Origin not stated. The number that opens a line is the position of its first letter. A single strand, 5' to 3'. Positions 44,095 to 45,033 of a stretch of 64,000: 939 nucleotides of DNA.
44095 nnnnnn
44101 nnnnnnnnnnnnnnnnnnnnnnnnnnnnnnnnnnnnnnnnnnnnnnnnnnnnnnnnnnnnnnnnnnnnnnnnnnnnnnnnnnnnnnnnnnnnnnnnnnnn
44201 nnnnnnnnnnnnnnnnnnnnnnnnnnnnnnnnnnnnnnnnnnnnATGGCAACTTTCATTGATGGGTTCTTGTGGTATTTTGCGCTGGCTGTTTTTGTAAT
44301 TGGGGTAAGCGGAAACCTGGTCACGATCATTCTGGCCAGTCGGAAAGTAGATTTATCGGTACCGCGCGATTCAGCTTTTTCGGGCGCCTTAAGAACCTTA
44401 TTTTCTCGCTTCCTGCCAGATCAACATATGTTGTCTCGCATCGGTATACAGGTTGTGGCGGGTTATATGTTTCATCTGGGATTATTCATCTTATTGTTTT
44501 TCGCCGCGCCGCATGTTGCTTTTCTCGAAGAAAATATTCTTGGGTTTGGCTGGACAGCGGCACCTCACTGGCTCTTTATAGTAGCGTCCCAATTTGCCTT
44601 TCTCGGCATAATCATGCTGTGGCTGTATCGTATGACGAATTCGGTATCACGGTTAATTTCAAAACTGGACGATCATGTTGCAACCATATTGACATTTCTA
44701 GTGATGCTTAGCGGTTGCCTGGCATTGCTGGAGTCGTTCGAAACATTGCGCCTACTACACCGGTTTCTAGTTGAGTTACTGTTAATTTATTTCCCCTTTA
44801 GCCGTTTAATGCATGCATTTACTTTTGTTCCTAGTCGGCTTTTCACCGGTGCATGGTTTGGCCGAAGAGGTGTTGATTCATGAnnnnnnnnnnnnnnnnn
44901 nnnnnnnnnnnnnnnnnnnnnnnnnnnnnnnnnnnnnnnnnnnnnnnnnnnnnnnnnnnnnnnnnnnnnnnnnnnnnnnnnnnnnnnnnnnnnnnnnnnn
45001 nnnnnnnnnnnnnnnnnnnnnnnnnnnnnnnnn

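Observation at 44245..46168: HdrDE/DsrMK-like quinol:disulfide oxidoreductase module fused to the 3' end of the FDH operon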

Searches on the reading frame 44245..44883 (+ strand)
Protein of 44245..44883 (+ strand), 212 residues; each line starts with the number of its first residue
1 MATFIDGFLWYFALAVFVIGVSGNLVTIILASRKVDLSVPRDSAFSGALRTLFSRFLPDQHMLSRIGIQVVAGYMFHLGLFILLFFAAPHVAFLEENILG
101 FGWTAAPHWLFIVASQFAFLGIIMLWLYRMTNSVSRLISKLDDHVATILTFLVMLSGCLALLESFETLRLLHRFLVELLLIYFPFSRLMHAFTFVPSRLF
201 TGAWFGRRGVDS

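Call 3: search_protein_families(library=pfam, proteins=[window:44245-44883:+], max_evalue=0.01)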
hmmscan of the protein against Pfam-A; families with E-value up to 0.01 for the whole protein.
window:44245-44883:+ (212 aa): 1 family
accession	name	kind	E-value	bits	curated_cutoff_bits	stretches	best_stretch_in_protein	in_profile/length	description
PF02665.19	Nitrate_red_gam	-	0.0045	17.1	22.9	0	161-197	169-204/217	Nitrate reductase gamma subunit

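Call 4: search_protein_families(library=ncbifam, proteins=[window:44245-44883:+], max_evalue=0.01)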
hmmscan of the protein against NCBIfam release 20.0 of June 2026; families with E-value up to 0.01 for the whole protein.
window:44245-44883:+ (212 aa): 3 families
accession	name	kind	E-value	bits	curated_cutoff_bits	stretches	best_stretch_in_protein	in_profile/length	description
NF045723.1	memb_anch_TmcC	equivalog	1.9e-21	76.6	240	1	3-206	5-210/218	TmcC family electron transfer complex membrane anchor subunit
NF045716.1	sulf_resp_HmcE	equivalog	3.4e-17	62.8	275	1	1-206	1-212/226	sulfate respiration complex protein HmcE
NF038037.1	cytob_DsrM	equivalog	4.7e-05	22.7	300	1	161-191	237-267/320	sulfate reduction electron transfer complex DsrMKJOP subunit DsrM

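Call 25: search_solved_structures(query=window:44245-44880:+, max_evalue=1, show_alignments=2)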
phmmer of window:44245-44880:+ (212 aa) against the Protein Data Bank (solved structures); distinct sequences matched with E-value up to 1: 1.
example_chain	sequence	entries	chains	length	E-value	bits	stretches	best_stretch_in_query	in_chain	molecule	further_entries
6qe8_A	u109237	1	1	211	0.83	12.8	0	43-118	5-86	Endo-1,4-beta-xylanase A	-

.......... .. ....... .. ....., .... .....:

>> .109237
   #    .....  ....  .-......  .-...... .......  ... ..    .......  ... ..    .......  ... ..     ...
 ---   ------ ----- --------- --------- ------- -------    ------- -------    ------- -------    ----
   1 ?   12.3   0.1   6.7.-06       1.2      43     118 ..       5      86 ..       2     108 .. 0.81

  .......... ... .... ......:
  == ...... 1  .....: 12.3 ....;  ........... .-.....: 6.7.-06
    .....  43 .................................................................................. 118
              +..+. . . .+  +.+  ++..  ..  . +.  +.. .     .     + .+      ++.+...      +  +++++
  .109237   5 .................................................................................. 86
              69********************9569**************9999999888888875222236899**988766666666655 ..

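Call 42: list_cluster_members(proteins=[P0001, P0271, window:44245-44880:+])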
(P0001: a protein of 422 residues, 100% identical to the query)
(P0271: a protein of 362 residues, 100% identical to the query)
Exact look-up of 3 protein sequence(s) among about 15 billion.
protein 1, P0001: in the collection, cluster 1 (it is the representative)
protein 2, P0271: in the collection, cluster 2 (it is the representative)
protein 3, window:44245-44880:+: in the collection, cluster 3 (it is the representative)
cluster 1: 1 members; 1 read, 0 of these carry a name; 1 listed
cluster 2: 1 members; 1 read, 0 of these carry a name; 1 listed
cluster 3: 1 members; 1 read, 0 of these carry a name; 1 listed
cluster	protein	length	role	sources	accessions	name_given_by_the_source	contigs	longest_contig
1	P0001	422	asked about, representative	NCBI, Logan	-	-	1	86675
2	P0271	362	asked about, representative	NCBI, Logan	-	-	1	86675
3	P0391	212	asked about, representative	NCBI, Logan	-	-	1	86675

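Call 47: find_homologous_proteins(query=window:44245-44880:+, max_evalue=0.001)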
Query window:44245-44880:+ (212 aa): 1389 proteins with E <= 0.001 among 1654 candidates; the best 120 are listed.
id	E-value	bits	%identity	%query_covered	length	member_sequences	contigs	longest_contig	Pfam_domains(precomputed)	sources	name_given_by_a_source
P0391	5.4e-131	453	100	100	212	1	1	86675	-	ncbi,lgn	-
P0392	1.3e-117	409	89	100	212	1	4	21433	-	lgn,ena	-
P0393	1.6e-116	406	90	100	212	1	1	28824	-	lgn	-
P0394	5.1e-115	401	88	100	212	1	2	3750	-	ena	-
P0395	1.4e-113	396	86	100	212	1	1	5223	-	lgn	-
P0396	1.8e-112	392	85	100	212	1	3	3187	-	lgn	-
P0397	6.7e-109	381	82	100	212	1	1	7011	-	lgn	-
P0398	2.2e-103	363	77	100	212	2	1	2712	-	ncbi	-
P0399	1.9e-101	356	77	100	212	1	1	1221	-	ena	-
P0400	2.3e-100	353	75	100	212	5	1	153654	-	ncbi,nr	ncbi:MAG: hypothetical protein GY820_11780 [Gammaproteobacteria bacterium]|nr:hypothetical protein [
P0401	3.9e-100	352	73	100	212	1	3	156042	-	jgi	-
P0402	8.0e-100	351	75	100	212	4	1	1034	-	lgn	-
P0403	1.8e-99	350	75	100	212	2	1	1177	-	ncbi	-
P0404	3.6e-99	349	76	100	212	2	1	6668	-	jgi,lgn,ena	-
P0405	4.9e-99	348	76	100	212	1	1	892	-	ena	-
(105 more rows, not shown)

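Call 57: predict_structure(alignment_id=A2)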
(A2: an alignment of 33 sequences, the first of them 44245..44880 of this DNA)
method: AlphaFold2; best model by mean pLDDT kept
length: 212 residues; sequences in the alignment: 33
mean_pLDDT: 65.7   pTM: 0.51
mean pLDDT of the five models: 65.7, 61.5, 53.7, 52.5, 47.9
residues with pLDDT >= 90: 0; 70-90: 82; 50-70: 110; < 50: 20
segments of 3 or more residues with pLDDT < 50: 34-37, 184-193, 210-212
pLDDT, mean of each block of 10 residues (from residue 1): 63 69 70 50 58 61 71 78 71 71 75 78 79 70 69 69 65 63 47 51 55 44
secondary structure, 60 per line:
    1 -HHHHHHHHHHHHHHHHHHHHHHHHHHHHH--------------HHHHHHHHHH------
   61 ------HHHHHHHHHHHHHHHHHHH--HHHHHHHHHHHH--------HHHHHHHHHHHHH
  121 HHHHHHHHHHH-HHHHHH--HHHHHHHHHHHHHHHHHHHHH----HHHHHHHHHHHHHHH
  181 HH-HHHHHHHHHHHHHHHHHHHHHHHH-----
elements in order: H2-30 H45-54 H67-85 H88-99 H108-131 H133-138 H141-161 H166-182 H184-207

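Call 59: fold_search(model_id=the predicted structure, library=pdb)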
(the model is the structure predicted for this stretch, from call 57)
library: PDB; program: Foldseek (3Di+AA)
matches with E <= 10: 80; with E <= 0.001: 0
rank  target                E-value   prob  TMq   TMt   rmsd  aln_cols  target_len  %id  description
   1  1y5l_C                7.3e-02  1.00  0.50  0.51   7.9       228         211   17  The crystal structure of the NarGHI mutant NarI-H66Y (released 2005-03-08)
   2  3ir6_C                8.9e-02  1.00  0.50  0.48   8.0       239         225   18  Crystal structure of NarGHI mutant NarG-H49S (released 2010-01-05)
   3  1y5i_C                8.9e-02  1.00  0.49  0.48   8.2       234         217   17  The crystal structure of the NarGHI mutant NarI-K86A (released 2005-03-08)
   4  1siw_C                1.1e-01  1.00  0.44  0.42   8.9       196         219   16  Crystal structure of the apomolybdo-NarGHI (released 2004-06-08)
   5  1y4z_C                1.2e-01  1.00  0.43  0.42   8.5       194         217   17  The crystal structure of Nitrate Reductase A, NarGHI, in complex with the Q-site inhibitor pentachlorophenol (released 2005-03-08)
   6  3egw_C                1.2e-01  1.00  0.50  0.47   8.2       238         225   18  The crystal structure of the NarGHI mutant NarH - C16A (released 2010-03-02)
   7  1q16_C                1.3e-01  1.00  0.46  0.44   8.0       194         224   17  Crystal structure of Nitrate Reductase A, NarGHI, from Escherichia coli (released 2003-10-07)
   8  9ojn                  2.5e-01  0.91  0.43  0.15  16.0       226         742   13  Structure of Mycobacterium smegmatis EtfD (released 2025-05-21)
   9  3ir5_C                2.9e-01  0.99  0.46  0.44   8.5       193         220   19  Crystal structure of NarGHI mutant NarG-H49C (released 2010-01-05)
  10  1vf5_A                2.2e+00  0.13  0.25  0.25  10.8       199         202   12  Crystal Structure of Cytochrome b6f Complex from M.laminosus (released 2004-04-20)
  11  3ug9                  2.3e+00  0.12  0.22  0.18  18.5       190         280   13  Crystal Structure of the Closed State of Channelrhodopsin (released 2012-01-25)
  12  9g33_UL               3.2e+00  0.08  0.17  0.07  23.7       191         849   11  Stalled 90S - Utp23-Krr1-deltaC3 (released 2025-06-18)
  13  3jbr_E                3.4e+00  0.33  0.29  0.41   9.0       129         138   16  Cryo-EM structure of the rabbit voltage-gated calcium channel Cav1.1 complex at 4.2 angstrom (released 2015-12-30)
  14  8gl3                  3.6e+00  0.06  0.15  0.16  16.8       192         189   10  De novo design of monomeric helical bundles for pH-controlled membrane lysis (released 2023-09-06)
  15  9g2r_A                3.9e+00  0.06  0.19  0.18  28.6       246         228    9  Endophilin B1 dimers bound to nanodiscs (released 2024-08-07)
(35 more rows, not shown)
